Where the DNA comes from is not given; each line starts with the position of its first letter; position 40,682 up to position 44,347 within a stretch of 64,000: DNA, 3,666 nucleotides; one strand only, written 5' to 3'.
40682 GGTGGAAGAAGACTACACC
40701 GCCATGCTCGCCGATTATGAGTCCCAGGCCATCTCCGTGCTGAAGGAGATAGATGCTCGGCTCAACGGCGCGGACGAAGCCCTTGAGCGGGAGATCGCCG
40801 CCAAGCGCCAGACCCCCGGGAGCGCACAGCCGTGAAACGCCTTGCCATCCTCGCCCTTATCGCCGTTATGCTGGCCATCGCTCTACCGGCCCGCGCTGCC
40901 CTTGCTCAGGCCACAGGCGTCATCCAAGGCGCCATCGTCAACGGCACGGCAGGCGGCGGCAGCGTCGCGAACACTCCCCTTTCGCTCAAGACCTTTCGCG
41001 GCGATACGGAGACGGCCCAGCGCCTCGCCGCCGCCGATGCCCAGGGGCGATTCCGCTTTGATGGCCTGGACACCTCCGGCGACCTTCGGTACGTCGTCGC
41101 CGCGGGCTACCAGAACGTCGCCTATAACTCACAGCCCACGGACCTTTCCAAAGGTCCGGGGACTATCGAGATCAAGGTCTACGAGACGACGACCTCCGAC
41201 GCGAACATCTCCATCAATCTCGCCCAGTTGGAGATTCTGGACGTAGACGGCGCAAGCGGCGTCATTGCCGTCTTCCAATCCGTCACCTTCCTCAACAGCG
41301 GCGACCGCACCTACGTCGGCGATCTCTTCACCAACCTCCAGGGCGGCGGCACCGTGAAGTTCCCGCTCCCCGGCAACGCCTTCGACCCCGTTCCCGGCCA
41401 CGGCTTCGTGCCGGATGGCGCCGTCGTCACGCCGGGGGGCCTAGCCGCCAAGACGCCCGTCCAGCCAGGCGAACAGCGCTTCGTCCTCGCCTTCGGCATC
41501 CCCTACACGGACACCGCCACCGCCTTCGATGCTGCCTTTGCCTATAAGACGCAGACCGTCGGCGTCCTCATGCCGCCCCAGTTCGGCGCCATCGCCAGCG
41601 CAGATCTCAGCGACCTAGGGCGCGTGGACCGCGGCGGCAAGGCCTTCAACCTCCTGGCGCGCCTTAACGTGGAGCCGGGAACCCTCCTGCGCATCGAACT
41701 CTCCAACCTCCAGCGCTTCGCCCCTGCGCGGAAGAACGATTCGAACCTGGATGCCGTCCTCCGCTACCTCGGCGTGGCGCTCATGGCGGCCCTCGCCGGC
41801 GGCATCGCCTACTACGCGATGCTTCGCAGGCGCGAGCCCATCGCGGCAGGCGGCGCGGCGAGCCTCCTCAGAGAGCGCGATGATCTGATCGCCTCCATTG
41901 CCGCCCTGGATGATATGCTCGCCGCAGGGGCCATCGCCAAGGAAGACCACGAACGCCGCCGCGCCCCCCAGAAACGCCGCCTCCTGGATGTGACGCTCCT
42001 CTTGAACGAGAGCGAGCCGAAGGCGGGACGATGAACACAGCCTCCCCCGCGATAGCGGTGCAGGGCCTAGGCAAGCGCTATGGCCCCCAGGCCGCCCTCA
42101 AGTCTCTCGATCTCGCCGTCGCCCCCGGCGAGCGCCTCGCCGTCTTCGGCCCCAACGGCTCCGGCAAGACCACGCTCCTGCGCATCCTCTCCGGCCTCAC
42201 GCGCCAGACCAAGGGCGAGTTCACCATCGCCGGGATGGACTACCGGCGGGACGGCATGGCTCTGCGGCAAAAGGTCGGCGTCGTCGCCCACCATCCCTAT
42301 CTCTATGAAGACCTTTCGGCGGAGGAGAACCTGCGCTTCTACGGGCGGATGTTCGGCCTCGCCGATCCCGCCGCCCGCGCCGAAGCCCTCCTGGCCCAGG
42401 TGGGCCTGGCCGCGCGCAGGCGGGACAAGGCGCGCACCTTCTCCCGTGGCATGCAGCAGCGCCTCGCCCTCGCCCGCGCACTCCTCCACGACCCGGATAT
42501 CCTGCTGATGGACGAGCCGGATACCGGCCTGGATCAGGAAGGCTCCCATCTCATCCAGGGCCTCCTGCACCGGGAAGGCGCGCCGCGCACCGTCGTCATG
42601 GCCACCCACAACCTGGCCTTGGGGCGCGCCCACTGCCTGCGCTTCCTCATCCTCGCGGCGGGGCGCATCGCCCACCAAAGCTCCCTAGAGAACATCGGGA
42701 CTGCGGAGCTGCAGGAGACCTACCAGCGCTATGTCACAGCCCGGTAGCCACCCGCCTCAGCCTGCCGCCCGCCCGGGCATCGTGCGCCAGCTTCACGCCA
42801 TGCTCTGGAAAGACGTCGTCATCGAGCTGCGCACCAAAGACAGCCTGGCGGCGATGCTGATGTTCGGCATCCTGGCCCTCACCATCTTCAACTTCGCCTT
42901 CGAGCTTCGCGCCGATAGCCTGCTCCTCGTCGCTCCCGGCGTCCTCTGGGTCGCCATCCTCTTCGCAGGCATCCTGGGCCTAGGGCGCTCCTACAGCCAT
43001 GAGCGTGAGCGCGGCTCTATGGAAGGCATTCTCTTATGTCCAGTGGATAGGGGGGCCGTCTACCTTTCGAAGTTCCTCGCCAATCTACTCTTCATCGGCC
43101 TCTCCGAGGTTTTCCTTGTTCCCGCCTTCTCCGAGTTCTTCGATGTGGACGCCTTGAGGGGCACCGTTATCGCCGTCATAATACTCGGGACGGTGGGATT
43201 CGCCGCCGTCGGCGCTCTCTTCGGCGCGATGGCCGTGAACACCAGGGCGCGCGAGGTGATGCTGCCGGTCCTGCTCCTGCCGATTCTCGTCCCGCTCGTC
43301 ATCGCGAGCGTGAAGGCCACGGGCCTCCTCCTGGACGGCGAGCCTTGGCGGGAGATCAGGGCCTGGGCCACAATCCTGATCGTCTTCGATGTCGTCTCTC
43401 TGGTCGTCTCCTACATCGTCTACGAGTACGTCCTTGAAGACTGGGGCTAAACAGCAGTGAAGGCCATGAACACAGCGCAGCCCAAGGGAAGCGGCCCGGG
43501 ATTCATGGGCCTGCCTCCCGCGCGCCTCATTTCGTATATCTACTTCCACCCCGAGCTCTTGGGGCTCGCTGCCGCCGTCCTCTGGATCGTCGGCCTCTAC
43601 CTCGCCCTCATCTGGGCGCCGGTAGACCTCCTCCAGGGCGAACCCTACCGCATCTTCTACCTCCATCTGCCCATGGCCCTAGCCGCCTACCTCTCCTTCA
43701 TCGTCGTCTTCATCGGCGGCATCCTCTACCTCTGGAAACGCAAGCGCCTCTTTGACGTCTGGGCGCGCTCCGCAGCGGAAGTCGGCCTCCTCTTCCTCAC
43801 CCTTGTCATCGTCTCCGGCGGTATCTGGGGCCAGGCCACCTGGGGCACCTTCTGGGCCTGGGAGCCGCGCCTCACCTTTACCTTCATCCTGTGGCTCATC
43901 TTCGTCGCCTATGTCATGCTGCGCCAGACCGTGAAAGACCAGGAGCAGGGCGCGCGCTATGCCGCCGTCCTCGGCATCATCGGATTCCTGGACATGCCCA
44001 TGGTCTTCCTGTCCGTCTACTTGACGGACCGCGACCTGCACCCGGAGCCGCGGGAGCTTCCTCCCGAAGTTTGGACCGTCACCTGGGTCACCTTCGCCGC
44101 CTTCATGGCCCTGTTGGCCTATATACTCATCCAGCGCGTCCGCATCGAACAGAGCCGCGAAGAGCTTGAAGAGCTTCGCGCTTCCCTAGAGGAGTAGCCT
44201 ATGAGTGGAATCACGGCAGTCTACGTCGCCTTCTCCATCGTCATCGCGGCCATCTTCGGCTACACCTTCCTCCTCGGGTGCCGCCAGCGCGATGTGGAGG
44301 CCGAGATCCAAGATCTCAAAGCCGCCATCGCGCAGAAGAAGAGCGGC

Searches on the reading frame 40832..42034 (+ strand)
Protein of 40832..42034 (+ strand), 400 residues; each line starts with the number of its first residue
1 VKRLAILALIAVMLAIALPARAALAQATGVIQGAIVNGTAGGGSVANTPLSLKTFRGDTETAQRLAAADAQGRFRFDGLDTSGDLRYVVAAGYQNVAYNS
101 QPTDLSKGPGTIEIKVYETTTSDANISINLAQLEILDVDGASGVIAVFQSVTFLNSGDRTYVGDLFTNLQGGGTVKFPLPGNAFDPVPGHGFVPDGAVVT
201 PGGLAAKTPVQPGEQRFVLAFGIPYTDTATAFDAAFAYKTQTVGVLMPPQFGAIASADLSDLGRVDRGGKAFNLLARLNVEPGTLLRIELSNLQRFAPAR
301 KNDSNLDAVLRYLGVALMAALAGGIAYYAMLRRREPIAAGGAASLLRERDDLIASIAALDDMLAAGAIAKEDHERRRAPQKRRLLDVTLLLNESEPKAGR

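Call 11: search_protein_families(library=pfam, proteins=[window:40832-42034:+], max_evalue=0.01)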
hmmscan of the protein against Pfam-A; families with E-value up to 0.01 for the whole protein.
window:40832-42034:+ (400 aa): 0 families

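Call 26: search_protein_families(library=ncbifam, proteins=[window:40832-42034:+], max_evalue=0.01)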
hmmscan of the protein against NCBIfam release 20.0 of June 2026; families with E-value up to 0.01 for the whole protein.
window:40832-42034:+ (400 aa): 1 family
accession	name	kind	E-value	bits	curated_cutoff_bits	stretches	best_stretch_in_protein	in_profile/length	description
NF002826.0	PRK03001.1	equivalog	0.0064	15.7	369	1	290-368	157-235/285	zinc metalloprotease HtpX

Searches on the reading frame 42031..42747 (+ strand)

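Call 11: search_protein_families(library=pfam, proteins=[window:42031-42747:+], max_evalue=0.01)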
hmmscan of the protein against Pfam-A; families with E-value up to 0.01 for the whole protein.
window:42031-42747:+ (238 aa): 13 families
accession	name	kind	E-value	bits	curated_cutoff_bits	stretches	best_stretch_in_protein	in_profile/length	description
PF00005.33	ABC_tran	-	6.8e-33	114.6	25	1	23-163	1-135/137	ABC transporter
PF13304.12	AAA_21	-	1.3e-13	52.2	27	2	133-197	234-302/304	AAA domain, putative AbiEii toxin, Type IV TA system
PF13191.12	AAA_16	-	1.9e-05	25.7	32.6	1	34-186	25-163/167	AAA ATPase domain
PF13401.12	AAA_22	-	0.00013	22.8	27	1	36-168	8-97/130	AAA domain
PF13166.12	AAA_13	-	0.0015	17.8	36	1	38-65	21-49/713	AAA domain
PF05729.18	NACHT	-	0.0024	18.1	26.7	0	36-58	3-25/167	NACHT domain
PF13604.12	AAA_30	-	0.0026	17.9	27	1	37-162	22-96/191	AAA domain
PF01078.27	Mg_chelatase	-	0.0027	17.6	20.3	1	18-59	7-48/207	Magnesium chelatase, subunit ChlI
PF02463.25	SMC_N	-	0.0051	16.7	40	0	36-50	27-41/220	RecF/RecN/SMC N terminal domain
PF00004.35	AAA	-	0.0077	17.1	21.2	0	38-169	3-72/131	ATPase family associated with various cellular activities (AAA)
PF00448.28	SRP54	-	0.0078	16.3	22.7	0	36-75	4-43/196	SRP54-type protein, GTPase domain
PF13476.12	AAA_23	-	0.0079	17.3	27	0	38-53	24-39/201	AAA domain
PF24389.1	ORC-CDC6-like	-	0.0091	15.2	27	0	37-55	36-54/571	ORC-CDC6-like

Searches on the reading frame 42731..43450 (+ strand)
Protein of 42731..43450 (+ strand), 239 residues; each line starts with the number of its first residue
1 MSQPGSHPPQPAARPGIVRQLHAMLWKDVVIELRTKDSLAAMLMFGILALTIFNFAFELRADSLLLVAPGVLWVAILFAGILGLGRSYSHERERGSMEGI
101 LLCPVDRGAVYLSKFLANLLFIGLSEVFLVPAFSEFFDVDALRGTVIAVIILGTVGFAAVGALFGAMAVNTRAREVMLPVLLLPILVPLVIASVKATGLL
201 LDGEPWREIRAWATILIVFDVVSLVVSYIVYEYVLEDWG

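Call 11: search_protein_families(library=pfam, proteins=[window:42731-43450:+], max_evalue=0.01)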
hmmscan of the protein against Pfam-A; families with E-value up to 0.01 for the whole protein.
window:42731-43450:+ (239 aa): 6 families
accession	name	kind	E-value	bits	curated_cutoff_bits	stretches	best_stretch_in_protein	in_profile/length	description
PF03379.19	CcmB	-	1.4e-35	123.1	24.9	1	22-227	2-205/215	CcmB protein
PF01061.29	ABC2_membrane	-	1.3e-09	38.3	26.9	1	19-186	1-174/211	ABC-2 type transporter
PF12698.13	ABC2_membrane_3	-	1.4e-08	34.7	31.6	1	68-195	165-293/347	ABC-2 family transporter protein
PF12679.13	ABC2_membrane_2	-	7.3e-06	25.9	27.2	1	79-191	82-203/283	ABC-2 family transporter protein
PF12730.13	ABC2_membrane_4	-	0.00012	22.6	27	1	39-183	19-172/179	ABC-2 family transporter protein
PF13346.12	ABC2_membrane_5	-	0.00027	21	25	1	43-230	14-199/205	ABC-2 family transporter protein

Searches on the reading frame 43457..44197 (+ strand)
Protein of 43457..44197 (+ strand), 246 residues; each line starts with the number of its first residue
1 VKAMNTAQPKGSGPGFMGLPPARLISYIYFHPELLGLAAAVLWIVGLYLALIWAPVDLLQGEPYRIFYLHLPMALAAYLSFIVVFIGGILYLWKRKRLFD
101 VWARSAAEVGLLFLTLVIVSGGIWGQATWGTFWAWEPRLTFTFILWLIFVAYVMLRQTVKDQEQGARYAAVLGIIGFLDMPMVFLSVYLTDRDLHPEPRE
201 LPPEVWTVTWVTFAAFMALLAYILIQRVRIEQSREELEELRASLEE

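Call 11: search_protein_families(library=pfam, proteins=[window:43457-44197:+], max_evalue=0.01)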
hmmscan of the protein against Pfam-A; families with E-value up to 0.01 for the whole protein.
window:43457-44197:+ (246 aa): 1 family
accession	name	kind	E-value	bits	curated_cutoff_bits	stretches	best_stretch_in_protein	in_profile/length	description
PF01578.25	Cytochrom_C_asm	-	1e-30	107.4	29.9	1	38-191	35-208/212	Cytochrome C assembly protein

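Call 52: find_homologous_proteins(query=window:43457-44197:+, max_evalue=1e-20)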
Query window:43457-44197:+ (246 aa): 543 proteins with E <= 1e-20 among 3248 candidates; the best 120 are listed.
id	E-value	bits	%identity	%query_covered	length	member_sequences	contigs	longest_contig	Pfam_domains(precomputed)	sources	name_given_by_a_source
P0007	1.0e-155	535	100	99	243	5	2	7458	PF01578.26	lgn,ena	-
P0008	3.3e-82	294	63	87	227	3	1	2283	PF01578.26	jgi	jgi:heme exporter protein C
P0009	4.7e-82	294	63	87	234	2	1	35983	PF01578.26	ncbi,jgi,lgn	-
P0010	5.7e-81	290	58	92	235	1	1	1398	PF01578.26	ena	-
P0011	6.8e-81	290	61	87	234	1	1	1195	PF01578.26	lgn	-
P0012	8.0e-81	289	63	87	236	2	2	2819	PF01578.26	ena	-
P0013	8.0e-81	289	62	87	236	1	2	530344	PF01578.26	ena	-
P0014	1.1e-80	289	57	99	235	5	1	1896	PF01578.26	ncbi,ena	-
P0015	1.2e-80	289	59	87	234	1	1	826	PF01578.26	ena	-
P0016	2.4e-80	288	64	82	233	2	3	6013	PF01578.26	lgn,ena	-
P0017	2.5e-80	288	61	87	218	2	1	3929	PF01578.26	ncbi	ncbi:MAG: cytochrome c biogenesis protein CcsA, partial [Dehalococcoidia bacterium]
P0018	2.7e-80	288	63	87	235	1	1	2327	PF01578.26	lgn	-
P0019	2.8e-80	288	59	87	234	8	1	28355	PF01578.26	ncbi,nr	ncbi:MAG: cytochrome c biogenesis protein CcsA [Chloroflexi bacterium]|nr:cytochrome c biogenesis pr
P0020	3.2e-80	287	62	87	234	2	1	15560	PF01578.26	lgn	-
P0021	3.5e-80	287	61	85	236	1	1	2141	PF01578.26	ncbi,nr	ncbi:MAG: cytochrome c biogenesis protein CcsA [Chloroflexi bacterium]|nr:cytochrome c biogenesis pr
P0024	7.9e-80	286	55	99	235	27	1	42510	PF01578.26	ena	-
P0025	1.2e-79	286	62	87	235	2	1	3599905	PF01578.26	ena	-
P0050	4.5e-54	202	46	84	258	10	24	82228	PF01578.26,PF27518.1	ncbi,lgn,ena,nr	ncbi:MAG TPA: cytochrome c biogenesis protein CcsA [Thermomicrobiales bacterium]|nr:cytochrome c bio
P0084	1.1e-50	191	46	84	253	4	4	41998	PF01578.26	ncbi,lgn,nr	ncbi:MAG: cytochrome c biogenesis protein CcsA [Chloroflexota bacterium]|nr:cytochrome c biogenesis 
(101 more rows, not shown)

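Call 53: find_encoding_contigs(protein=P0013, flank=9000, max_places=1)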
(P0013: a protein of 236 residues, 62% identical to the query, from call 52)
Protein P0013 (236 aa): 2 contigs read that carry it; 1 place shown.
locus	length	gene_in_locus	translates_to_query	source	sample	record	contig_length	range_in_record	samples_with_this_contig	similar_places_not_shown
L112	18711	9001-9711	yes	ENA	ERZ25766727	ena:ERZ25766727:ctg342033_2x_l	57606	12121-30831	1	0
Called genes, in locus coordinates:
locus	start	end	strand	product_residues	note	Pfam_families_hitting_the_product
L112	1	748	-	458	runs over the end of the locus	PF00982:Glyco_transf_20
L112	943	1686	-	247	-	PF00561:Abhydrolase_1, PF02129:Peptidase_S15 (weak), PF12146:Hydrolase_4, PF12697:Abhydrolase_6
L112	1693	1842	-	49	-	-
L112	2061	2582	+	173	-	-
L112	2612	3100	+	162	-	PF03100:CcmE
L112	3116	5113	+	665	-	PF01578:Cytochrom_C_asm, PF16327:CcmF_C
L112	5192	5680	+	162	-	PF03918:CcmH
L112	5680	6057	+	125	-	-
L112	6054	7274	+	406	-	-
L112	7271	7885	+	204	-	PF00005:ABC_tran, PF13304:AAA_21 (weak)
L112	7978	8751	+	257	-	PF01061:ABC2_membrane, PF03379:CcmB, PF12698:ABC2_membrane_3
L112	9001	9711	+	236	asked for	PF01578:Cytochrom_C_asm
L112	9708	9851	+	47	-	-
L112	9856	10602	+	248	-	PF01135:PCMT, PF01209:Ubie_methyltran, PF06325:PrmA, PF13489:Methyltransf_23, PF13847:Methyltransf_31, PF08241:Methyltransf_11, PF08242:Methyltransf_12, PF13649:Methyltransf_25, +2 more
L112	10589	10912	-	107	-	-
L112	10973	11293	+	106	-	PF00578:AhpC-TSA, PF08534:Redoxin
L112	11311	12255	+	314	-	PF09678:Caa3_CtaG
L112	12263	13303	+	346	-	PF01073:3Beta_HSD, PF01370:Epimerase, PF02719:Polysacc_synt_2, PF04321:RmlD_sub_bind, PF07993:NAD_binding_4, PF13460:NAD_binding_10, PF16363:GDP_Man_Dehyd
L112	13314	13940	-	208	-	PF00127:Copper-bind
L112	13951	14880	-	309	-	PF12773:DZR (faint), PF13240:Zn_Ribbon_1 (faint), PF03626:COX4_pro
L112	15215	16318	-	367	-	PF00510:COX3 (faint)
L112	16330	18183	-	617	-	PF00115:COX1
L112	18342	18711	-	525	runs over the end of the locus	PF02790:COX2_TM, PF13473:Cupredoxin_1 (faint), PF00116:COX2, PF00034:Cytochrom_C (weak), PF00127:Copper-bind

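Call 54: find_encoding_contigs(protein=P0024, flank=9000, max_places=1)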
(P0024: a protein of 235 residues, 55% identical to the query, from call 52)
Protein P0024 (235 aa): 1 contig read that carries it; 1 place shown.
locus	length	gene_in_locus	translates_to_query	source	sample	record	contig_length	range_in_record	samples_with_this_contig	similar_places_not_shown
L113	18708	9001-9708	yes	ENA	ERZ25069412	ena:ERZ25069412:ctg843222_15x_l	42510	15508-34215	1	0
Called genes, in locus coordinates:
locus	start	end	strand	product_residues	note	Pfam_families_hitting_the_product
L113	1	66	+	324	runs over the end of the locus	PF13480:Acetyltransf_6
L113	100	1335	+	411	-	PF20706:GT4-conflict, PF13439:Glyco_transf_4, PF13579:Glyco_trans_4_4, PF00534:Glycos_transf_1, PF13692:Glyco_trans_1_4, PF13524:Glyco_trans_1_2 (weak)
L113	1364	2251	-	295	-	PF00583:Acetyltransf_1, PF13302:Acetyltransf_3 (faint), PF13673:Acetyltransf_10 (faint), PF13508:Acetyltransf_7, PF00583:Acetyltransf_1, PF13508:Acetyltransf_7 (weak), PF08445:FR47 (weak)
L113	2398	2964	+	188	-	-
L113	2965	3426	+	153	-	PF03100:CcmE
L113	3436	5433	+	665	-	PF01578:Cytochrom_C_asm, PF16327:CcmF_C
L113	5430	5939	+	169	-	PF03918:CcmH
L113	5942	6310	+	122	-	-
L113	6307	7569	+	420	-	-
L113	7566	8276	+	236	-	PF00005:ABC_tran, PF13304:AAA_21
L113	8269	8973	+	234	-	PF01061:ABC2_membrane, PF03379:CcmB, PF12698:ABC2_membrane_3 (weak)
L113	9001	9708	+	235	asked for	PF01578:Cytochrom_C_asm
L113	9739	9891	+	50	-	-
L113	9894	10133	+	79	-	-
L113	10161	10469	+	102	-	PF00578:AhpC-TSA, PF08534:Redoxin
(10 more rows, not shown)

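Call 55: find_encoding_contigs(protein=P0050, flank=9000, max_places=1)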
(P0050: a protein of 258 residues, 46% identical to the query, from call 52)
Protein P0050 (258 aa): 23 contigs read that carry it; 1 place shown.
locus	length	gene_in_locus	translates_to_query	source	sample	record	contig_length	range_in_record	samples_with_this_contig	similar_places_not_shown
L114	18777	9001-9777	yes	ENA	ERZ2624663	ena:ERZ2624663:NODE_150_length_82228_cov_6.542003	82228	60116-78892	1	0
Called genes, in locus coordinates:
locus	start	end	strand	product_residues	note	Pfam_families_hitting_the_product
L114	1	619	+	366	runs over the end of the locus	PF00180:Iso_dh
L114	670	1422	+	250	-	PF05114:MbnB_TglH_ChrH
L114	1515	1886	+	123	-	PF01521:Fe-S_biosyn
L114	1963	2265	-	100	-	-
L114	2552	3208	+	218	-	PF00578:AhpC-TSA, PF08534:Redoxin, PF00085:Thioredoxin, PF13098:Thioredoxin_2, PF13905:Thioredoxin_8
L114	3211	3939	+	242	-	PF02683:DsbD_TM, PF13386:DsbD_2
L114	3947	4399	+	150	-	-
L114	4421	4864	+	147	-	PF03100:CcmE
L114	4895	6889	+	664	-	PF05140:ResB (faint), PF01578:Cytochrom_C_asm, PF16327:CcmF_C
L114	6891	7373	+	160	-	PF03918:CcmH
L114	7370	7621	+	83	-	-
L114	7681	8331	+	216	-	PF00005:ABC_tran, PF13191:AAA_16 (weak), PF13304:AAA_21 (weak)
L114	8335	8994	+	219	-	PF01061:ABC2_membrane, PF03379:CcmB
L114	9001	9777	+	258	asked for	PF01578:Cytochrom_C_asm, PF27518:CcmC (weak)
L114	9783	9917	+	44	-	-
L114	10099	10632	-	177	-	-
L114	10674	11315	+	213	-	-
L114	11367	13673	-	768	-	PF01315:Ald_Xan_dh_C, PF02738:MoCoBD_1, PF20256:MoCoBD_2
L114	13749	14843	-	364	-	PF01128:IspD, PF12804:NTP_transf_3, PF00293:NUDIX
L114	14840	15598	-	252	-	PF13478:XdhC_C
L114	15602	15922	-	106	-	PF02625:XdhC_CoxI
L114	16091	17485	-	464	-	PF00144:Beta-lactamase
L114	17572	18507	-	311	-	PF12911:OppC_N, PF00528:BPD_transp_1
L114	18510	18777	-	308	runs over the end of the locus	PF19300:BPD_transp_1_N, PF00528:BPD_transp_1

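Call 57: find_encoding_contigs(protein=P0025, flank=9000, max_places=1)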
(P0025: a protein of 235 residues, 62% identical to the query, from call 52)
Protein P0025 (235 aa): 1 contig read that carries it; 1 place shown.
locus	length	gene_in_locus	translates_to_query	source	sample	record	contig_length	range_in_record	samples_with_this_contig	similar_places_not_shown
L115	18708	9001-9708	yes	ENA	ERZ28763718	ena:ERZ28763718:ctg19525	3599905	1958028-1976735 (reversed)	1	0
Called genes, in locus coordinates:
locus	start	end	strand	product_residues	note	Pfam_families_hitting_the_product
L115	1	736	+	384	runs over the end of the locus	PF13439:Glyco_transf_4, PF13579:Glyco_trans_4_4, PF20706:GT4-conflict, PF00534:Glycos_transf_1, PF13692:Glyco_trans_1_4, PF13524:Glyco_trans_1_2 (weak)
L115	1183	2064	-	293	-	PF00583:Acetyltransf_1, PF13302:Acetyltransf_3 (faint), PF13480:Acetyltransf_6 (faint), PF13508:Acetyltransf_7, PF00583:Acetyltransf_1, PF13523:Acetyltransf_8 (weak), PF13508:Acetyltransf_7, PF08445:FR47, +2 more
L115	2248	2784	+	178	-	PF05425:CopD (weak)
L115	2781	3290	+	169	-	PF03100:CcmE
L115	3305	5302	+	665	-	PF01578:Cytochrom_C_asm, PF16327:CcmF_C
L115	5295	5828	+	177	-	PF03918:CcmH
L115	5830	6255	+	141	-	-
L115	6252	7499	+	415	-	-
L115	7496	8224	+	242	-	PF00005:ABC_tran, PF13304:AAA_21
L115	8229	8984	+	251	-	PF01061:ABC2_membrane, PF03379:CcmB, PF12698:ABC2_membrane_3 (weak)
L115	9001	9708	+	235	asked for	PF01578:Cytochrom_C_asm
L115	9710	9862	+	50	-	-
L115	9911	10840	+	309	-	PF09678:Caa3_CtaG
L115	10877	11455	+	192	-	-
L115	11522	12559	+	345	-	PF01073:3Beta_HSD, PF01370:Epimerase, PF02719:Polysacc_synt_2 (weak), PF04321:RmlD_sub_bind, PF13460:NAD_binding_10, PF16363:GDP_Man_Dehyd, PF07993:NAD_binding_4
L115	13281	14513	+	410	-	PF13452:FAS1_DH_region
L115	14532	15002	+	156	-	PF13489:Methyltransf_23 (weak), PF08241:Methyltransf_11, PF13649:Methyltransf_25 (weak)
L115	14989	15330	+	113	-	-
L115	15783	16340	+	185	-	PF01323:DSBA, PF13743:Thioredoxin_5 (weak), PF13462:Thioredoxin_4 (weak)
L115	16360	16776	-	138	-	PF04075:F420H2_quin_red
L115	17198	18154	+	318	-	PF01548:DEDD_Tnp_IS110, PF02371:Transposase_20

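Call 58: find_encoding_contigs(protein=P0019, flank=9000, max_places=1)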
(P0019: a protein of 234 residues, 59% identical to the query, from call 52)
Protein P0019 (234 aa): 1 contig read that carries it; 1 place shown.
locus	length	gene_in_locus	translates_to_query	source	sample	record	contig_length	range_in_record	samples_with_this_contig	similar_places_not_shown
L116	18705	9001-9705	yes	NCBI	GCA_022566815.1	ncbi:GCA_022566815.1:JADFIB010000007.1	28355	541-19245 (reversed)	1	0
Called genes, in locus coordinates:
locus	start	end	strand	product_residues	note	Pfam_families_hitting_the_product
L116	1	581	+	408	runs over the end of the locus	PF20706:GT4-conflict, PF13439:Glyco_transf_4, PF13579:Glyco_trans_4_4, PF00534:Glycos_transf_1, PF13692:Glyco_trans_1_4, PF13524:Glyco_trans_1_2 (weak)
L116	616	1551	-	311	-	-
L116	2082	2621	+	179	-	PF06181:Urate_ox_N (weak)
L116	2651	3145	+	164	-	PF03100:CcmE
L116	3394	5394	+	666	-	PF01578:Cytochrom_C_asm, PF16327:CcmF_C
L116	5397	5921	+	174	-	PF03918:CcmH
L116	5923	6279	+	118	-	-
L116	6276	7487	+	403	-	-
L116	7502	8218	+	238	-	PF00005:ABC_tran, PF13304:AAA_21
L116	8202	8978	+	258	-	PF01061:ABC2_membrane, PF03379:CcmB, PF12698:ABC2_membrane_3 (weak)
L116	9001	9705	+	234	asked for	PF01578:Cytochrom_C_asm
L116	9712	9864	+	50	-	-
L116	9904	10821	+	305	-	PF09678:Caa3_CtaG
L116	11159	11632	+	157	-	-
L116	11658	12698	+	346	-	PF01073:3Beta_HSD, PF01370:Epimerase, PF02719:Polysacc_synt_2, PF04321:RmlD_sub_bind, PF13460:NAD_binding_10, PF16363:GDP_Man_Dehyd, PF07993:NAD_binding_4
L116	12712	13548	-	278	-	PF00034:Cytochrom_C (faint)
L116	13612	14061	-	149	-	PF12773:DZR (faint), PF13240:Zn_Ribbon_1 (faint), PF03626:COX4_pro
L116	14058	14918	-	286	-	PF00510:COX3 (weak)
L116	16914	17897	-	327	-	PF02790:COX2_TM, PF00116:COX2, PF00034:Cytochrom_C (weak)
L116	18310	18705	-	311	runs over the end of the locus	PF04476:4HFCP_synth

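Call 59: find_encoding_contigs(protein=P0084, flank=9000, max_places=1)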
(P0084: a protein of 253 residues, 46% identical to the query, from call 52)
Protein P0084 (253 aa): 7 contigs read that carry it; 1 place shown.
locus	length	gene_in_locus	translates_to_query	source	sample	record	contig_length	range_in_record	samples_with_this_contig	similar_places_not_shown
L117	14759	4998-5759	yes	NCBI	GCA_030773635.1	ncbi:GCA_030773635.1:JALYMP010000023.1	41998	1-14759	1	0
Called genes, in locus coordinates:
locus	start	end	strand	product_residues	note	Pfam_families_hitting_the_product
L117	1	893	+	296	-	PF13408:Zn_ribbon_recom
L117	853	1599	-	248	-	PF05239:PRC (faint)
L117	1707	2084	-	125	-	-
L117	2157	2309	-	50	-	-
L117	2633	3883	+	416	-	PF01408:GFO_IDH_MocA, PF22725:GFO_IDH_MocA_C3, PF02894:GFO_IDH_MocA_C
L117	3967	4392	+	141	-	PF03100:CcmE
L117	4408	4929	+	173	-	PF03918:CcmH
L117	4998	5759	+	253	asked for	PF01578:Cytochrom_C_asm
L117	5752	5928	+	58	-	-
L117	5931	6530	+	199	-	PF00578:AhpC-TSA, PF08534:Redoxin, PF13098:Thioredoxin_2, PF00085:Thioredoxin (weak), PF13905:Thioredoxin_8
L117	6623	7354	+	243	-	PF09335:VTT_dom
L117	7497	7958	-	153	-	PF05425:CopD (weak)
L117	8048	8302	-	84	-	-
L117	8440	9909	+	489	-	PF01565:FAD_binding_4, PF02913:FAD-oxidase_C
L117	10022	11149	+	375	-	PF02615:Ldh_2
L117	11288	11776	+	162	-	PF00239:Resolvase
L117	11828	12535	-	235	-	PF01411:tRNA-synt_2c, PF07973:tRNA_SAD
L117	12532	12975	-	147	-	PF01035:DNA_binding_1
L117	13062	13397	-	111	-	PF00034:Cytochrom_C (weak), PF13442:Cytochrome_CBB3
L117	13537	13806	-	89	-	-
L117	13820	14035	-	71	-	-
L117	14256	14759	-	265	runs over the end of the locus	PF13490:zf-HC2 (weak), PF22618:RskA_N (weak), PF10099:RskA_C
